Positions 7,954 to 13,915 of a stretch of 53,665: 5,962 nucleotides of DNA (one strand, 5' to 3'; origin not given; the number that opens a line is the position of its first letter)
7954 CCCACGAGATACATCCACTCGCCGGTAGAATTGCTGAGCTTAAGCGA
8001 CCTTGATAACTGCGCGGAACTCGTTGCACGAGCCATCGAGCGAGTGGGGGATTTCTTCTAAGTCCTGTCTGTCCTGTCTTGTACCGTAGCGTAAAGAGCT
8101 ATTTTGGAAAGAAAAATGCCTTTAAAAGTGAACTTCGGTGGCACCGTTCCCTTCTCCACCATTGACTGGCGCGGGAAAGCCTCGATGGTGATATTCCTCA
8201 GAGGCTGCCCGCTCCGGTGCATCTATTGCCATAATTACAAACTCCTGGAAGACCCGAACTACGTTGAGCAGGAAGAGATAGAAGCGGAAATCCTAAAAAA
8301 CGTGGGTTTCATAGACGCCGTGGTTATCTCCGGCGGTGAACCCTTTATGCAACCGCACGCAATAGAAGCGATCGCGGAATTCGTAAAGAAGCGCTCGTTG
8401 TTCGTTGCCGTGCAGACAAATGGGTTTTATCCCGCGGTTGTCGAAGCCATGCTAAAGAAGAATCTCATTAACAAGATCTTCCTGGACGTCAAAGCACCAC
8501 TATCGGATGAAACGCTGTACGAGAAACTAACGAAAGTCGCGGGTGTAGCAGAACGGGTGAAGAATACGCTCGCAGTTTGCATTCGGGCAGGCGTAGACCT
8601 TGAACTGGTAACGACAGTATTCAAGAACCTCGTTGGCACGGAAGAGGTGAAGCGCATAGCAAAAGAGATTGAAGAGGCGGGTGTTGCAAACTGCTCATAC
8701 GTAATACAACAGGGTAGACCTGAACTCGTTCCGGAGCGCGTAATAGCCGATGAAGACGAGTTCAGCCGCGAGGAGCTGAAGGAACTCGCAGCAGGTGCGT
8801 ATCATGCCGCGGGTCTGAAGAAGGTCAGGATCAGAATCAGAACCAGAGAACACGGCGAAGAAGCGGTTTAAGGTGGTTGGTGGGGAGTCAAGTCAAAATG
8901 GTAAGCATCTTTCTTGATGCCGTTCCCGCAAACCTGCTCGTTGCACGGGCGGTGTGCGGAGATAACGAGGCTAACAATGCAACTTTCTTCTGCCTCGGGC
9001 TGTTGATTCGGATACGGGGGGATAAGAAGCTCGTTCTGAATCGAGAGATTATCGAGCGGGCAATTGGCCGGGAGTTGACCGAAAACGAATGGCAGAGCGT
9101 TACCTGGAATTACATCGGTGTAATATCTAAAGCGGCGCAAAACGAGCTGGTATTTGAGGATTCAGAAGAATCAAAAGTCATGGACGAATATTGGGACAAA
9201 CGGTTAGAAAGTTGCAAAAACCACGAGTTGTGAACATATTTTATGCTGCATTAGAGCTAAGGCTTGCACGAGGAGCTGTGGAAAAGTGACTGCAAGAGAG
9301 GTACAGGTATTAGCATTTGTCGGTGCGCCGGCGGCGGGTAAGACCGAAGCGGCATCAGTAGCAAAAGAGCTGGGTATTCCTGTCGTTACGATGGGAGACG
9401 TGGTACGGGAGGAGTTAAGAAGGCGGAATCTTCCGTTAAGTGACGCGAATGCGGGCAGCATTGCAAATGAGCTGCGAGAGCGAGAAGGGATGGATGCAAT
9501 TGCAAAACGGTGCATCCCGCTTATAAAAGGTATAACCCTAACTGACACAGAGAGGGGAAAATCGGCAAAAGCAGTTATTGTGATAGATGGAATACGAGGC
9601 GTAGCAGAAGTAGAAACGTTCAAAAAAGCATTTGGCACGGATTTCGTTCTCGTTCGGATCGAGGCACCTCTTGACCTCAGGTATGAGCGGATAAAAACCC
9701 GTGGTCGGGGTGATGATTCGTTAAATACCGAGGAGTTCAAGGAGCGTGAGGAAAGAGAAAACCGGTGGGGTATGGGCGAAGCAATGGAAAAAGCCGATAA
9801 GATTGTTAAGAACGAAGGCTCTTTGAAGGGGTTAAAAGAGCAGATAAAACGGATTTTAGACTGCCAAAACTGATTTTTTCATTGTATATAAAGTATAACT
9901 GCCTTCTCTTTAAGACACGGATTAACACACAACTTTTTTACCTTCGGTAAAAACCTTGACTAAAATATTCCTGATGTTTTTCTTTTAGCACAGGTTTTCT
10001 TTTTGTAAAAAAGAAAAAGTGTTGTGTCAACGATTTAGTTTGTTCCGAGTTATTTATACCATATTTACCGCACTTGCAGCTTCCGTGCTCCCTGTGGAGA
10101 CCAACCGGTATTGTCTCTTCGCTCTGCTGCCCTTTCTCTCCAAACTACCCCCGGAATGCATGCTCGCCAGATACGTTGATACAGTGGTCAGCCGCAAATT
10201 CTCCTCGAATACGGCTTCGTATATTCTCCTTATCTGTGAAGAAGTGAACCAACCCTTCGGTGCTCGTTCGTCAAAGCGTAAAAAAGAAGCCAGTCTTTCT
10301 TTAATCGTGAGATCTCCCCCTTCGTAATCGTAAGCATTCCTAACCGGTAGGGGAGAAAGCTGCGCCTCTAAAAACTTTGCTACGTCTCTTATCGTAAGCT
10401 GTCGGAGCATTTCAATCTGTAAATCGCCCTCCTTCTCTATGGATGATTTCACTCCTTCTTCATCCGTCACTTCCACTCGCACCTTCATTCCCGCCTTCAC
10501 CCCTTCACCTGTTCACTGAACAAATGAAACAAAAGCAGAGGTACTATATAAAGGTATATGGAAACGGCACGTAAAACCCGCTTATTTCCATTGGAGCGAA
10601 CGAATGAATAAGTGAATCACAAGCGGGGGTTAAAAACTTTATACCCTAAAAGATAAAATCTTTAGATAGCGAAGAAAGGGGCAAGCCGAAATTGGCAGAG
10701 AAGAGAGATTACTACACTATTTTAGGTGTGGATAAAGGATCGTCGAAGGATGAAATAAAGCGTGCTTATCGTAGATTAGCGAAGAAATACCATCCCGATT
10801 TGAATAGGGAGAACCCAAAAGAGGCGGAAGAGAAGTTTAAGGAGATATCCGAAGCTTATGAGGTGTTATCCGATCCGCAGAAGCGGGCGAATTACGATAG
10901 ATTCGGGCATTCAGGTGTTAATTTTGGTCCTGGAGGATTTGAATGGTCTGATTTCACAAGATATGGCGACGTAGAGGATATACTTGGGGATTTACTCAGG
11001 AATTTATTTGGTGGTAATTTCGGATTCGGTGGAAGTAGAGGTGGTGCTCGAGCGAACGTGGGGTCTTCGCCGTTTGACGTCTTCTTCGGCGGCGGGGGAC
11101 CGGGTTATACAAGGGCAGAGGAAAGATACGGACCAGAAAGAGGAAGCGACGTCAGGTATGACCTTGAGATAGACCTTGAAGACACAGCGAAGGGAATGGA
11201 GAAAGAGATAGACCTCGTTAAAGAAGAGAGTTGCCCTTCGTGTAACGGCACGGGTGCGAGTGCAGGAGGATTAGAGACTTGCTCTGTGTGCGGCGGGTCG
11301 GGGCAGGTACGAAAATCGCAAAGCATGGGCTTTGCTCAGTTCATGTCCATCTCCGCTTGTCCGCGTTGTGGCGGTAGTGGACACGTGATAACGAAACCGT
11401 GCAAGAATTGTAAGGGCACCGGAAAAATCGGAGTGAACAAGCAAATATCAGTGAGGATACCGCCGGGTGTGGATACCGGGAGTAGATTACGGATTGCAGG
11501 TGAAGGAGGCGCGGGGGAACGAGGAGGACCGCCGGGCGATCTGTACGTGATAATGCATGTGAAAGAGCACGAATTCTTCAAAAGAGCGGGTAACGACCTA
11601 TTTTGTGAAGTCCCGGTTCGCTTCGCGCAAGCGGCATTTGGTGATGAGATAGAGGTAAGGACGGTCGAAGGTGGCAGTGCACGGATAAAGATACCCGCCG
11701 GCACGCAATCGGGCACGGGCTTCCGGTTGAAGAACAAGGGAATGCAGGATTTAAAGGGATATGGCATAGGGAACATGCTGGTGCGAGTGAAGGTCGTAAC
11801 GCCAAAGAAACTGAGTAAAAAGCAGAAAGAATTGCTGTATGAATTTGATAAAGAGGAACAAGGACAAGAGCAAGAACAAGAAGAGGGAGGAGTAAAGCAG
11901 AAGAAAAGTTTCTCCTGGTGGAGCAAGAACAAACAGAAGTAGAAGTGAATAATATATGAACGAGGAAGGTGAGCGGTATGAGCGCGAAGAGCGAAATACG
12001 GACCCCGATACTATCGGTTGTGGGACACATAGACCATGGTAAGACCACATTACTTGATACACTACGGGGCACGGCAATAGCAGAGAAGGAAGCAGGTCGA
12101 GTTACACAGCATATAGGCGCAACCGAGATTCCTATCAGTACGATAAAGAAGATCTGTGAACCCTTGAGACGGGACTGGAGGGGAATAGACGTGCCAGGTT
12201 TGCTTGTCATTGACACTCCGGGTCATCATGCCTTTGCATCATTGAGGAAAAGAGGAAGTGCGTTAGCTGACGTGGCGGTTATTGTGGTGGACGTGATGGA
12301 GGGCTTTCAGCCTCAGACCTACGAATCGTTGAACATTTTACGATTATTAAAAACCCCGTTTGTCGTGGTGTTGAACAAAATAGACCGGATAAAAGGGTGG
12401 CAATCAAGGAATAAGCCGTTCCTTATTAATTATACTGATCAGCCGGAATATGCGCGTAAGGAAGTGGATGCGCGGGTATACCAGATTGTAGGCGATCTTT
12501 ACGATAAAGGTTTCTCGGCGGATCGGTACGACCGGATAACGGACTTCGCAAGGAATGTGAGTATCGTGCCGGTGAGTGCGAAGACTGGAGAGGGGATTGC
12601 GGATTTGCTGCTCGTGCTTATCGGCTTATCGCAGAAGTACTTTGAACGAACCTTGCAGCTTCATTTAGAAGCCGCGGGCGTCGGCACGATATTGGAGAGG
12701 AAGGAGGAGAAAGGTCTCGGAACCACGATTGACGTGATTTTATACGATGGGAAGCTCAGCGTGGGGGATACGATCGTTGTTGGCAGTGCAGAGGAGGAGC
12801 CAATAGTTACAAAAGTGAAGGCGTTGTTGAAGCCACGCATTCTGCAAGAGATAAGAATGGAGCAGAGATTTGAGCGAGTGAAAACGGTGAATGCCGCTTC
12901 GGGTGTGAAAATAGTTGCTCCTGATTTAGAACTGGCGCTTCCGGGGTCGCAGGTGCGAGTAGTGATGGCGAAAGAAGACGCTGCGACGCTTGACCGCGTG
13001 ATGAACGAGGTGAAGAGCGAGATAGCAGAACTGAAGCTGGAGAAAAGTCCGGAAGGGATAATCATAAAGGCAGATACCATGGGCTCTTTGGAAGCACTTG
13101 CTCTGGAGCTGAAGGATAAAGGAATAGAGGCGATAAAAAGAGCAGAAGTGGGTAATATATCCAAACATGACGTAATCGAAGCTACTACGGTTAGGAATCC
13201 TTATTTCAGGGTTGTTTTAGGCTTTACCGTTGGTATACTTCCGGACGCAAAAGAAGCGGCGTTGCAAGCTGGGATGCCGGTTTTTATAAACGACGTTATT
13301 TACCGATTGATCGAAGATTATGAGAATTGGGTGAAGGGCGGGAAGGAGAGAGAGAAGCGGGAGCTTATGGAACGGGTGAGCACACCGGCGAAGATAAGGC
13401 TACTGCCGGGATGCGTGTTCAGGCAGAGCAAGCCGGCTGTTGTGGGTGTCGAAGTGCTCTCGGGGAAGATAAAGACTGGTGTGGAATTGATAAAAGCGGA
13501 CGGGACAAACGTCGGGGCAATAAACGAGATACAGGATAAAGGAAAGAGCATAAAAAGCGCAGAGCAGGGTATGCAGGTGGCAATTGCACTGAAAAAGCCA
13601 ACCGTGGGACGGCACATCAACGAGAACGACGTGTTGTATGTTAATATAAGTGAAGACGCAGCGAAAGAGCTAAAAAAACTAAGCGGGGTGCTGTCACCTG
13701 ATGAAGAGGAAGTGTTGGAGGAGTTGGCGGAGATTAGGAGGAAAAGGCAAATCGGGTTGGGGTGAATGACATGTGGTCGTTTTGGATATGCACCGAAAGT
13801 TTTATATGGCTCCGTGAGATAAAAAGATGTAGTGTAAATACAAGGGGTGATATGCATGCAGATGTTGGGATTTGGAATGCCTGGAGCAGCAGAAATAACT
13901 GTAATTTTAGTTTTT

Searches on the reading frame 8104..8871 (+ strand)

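Call 65: search_protein_families(library=pfam, proteins=[window:8104-8871:+], max_evalue=0.001)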
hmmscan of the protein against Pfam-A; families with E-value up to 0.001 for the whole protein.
window:8104-8871:+ (255 aa): 2 families
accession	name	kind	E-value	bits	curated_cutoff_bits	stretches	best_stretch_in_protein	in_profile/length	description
PF04055.27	Radical_SAM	-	6e-23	82.3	29.5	1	29-173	1-151/166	Radical SAM superfamily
PF13353.11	Fer4_12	-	1.5e-08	35.5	22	1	28-126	8-110/137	4Fe-4S single cluster domain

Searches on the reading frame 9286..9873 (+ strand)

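Call 65: search_protein_families(library=pfam, proteins=[window:9286-9873:+], max_evalue=0.001)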
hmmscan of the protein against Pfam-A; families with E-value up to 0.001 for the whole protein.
window:9286-9873:+ (195 aa): 4 families
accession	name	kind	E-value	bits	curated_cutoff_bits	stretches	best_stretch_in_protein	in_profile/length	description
PF13207.12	AAA_17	-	3e-15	57.1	27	1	12-151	1-135/136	AAA domain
PF13238.12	AAA_18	-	1.6e-12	48.4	29.4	1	11-146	3-118/128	AAA domain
PF13671.12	AAA_33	-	4e-05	24.4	27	1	8-151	1-133/143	AAA domain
PF13189.12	Cytidylate_kin2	-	0.00084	20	28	0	16-160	10-152/176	Cytidylate kinase-like family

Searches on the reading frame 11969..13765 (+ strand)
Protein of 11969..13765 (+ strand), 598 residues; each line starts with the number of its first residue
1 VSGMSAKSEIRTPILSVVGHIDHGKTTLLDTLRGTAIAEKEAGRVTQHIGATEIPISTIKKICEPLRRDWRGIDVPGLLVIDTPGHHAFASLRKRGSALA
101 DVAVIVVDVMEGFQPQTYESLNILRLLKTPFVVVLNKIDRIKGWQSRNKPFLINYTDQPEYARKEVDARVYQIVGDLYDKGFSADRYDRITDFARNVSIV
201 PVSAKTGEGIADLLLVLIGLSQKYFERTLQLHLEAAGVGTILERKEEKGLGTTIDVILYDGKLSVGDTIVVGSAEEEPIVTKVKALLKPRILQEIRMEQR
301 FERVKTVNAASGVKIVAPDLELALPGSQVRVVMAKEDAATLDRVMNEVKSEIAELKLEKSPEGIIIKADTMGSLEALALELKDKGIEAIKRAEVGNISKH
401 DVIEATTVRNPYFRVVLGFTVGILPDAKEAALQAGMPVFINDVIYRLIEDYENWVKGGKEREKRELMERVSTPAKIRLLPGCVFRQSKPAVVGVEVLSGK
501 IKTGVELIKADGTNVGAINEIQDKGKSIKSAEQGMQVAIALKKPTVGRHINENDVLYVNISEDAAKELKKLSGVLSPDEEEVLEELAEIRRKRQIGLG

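Call 23: search_protein_families(library=pfam, proteins=[window:11969-13765:+], max_evalue=0.001)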
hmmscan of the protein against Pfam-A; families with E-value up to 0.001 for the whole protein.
window:11969-13765:+ (598 aa): 6 families
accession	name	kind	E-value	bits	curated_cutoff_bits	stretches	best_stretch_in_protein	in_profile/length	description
PF14578.12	GTP_EFTU_D4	-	4.2e-33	113.5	23.8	1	473-557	2-86/86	Elongation factor Tu domain 4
PF00009.33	GTP_EFTU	-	1.3e-32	113.3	26.5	1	13-219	4-184/188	Elongation factor Tu GTP binding domain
PF11987.13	IF-2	-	2.6e-17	63.3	27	1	344-452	11-117/117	Translation-initiation factor 2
PF01926.29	MMR_HSR1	-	1e-08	35.7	21.9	1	16-137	3-113/113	50S ribosome-binding GTPase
PF03144.31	GTP_EFTU_D2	-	8.6e-07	29.7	30.3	1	251-295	1-47/73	Elongation factor Tu domain 2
PF03029.23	ATP_bind_1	-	1.5e-06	28.6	27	1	77-215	92-232/240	Conserved hypothetical ATP binding protein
